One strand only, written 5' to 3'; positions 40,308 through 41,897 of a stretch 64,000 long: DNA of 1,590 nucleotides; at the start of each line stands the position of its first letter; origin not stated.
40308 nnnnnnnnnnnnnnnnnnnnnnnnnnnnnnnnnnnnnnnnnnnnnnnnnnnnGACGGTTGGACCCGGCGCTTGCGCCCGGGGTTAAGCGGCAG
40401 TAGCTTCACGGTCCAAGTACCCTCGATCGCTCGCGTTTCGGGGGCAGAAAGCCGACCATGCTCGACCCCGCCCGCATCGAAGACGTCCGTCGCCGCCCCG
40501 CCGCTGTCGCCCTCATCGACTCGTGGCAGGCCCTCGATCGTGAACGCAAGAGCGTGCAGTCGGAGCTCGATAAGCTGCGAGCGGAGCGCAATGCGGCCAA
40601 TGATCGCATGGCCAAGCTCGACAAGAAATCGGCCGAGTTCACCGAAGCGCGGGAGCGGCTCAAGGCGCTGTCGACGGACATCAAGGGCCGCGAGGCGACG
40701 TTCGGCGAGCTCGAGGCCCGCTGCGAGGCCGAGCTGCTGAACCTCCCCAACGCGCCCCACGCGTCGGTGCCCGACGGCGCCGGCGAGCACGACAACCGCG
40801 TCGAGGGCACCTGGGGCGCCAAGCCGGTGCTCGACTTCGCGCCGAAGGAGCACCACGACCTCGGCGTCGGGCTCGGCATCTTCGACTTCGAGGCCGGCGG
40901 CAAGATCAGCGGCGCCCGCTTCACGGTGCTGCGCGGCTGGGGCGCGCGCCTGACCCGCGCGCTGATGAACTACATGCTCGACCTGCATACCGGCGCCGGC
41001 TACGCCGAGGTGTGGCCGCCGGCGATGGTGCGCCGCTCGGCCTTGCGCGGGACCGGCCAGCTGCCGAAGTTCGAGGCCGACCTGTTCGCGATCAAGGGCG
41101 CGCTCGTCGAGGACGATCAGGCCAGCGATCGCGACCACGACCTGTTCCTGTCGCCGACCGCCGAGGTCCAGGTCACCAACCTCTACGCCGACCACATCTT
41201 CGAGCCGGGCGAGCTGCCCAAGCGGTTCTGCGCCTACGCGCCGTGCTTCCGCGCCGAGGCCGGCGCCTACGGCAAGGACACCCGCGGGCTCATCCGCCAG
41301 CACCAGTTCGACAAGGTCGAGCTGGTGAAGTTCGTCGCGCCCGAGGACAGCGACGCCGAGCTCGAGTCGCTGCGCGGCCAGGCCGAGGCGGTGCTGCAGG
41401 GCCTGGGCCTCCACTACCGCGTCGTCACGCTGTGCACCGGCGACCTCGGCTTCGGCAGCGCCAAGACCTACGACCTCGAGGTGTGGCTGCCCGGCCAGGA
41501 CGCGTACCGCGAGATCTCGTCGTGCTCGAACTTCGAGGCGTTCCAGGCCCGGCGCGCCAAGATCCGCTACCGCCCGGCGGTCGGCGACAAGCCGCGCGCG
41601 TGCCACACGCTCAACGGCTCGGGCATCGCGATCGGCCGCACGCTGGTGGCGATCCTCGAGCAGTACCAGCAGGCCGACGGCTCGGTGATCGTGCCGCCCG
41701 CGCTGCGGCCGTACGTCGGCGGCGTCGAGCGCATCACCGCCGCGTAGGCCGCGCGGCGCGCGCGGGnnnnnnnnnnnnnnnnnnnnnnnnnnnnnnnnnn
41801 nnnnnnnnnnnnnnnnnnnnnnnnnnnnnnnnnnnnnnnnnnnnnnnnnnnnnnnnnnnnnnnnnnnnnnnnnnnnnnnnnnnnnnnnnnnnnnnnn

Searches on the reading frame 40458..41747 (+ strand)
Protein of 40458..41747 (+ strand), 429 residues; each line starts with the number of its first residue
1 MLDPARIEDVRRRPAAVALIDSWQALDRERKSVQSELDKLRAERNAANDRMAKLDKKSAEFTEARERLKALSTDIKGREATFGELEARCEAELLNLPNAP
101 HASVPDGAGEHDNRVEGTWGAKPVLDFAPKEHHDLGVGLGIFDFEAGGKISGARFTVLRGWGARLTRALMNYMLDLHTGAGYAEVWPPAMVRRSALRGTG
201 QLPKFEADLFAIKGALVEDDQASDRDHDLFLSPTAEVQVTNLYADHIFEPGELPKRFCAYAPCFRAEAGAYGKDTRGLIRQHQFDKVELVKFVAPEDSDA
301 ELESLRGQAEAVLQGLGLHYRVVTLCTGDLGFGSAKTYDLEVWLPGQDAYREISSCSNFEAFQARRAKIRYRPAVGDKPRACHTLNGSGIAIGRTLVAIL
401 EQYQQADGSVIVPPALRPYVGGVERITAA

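Call 42: find_encoding_contigs(protein=window:40458-41747:+, flank=10000, max_places=10)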
Protein window:40458-41747:+ (429 aa): 2 contigs read that carry it; 2 places shown.
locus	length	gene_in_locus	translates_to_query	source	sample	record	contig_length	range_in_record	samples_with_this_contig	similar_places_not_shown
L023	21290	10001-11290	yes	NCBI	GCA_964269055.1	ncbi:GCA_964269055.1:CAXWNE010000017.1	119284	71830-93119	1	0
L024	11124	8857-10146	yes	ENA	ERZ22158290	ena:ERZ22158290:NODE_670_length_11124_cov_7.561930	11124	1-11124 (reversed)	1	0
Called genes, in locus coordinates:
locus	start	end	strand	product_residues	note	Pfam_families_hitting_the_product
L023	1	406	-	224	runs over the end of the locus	-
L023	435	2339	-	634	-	PF00009:GTP_EFTU, PF01926:MMR_HSR1 (weak), PF03144:GTP_EFTU_D2, PF25461:Beta-barrel_SelB, PF09107:WHD_3rd_SelB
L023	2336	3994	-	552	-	PF00501:AMP-binding, PF13193:AMP-binding_C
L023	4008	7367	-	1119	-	PF25674:Mycophage_Gp42 (faint), PF13431:TPR_17 (faint), PF14559:TPR_19 (weak), PF13432:TPR_16 (weak), PF00515:TPR_1 (weak), PF07719:TPR_2 (weak), PF13414:TPR_11, PF14559:TPR_19, +9 more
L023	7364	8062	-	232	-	PF13717:Zn_ribbon_4 (weak)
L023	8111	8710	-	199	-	-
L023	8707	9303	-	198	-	-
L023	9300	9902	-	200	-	PF07638:Sigma70_ECF (weak), PF04542:Sigma70_r2, PF08281:Sigma70_r4_2, PF04545:Sigma70_r4 (weak)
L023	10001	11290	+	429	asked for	PF02403:Seryl_tRNA_N, PF00587:tRNA-synt_2b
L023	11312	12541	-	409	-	-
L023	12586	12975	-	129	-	-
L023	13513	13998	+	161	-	PF00383:dCMP_cyt_deam_1, PF14437:MafB19-deam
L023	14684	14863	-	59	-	-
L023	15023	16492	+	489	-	-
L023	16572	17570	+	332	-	PF03060:NMO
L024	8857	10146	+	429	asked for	PF02403:Seryl_tRNA_N, PF00587:tRNA-synt_2b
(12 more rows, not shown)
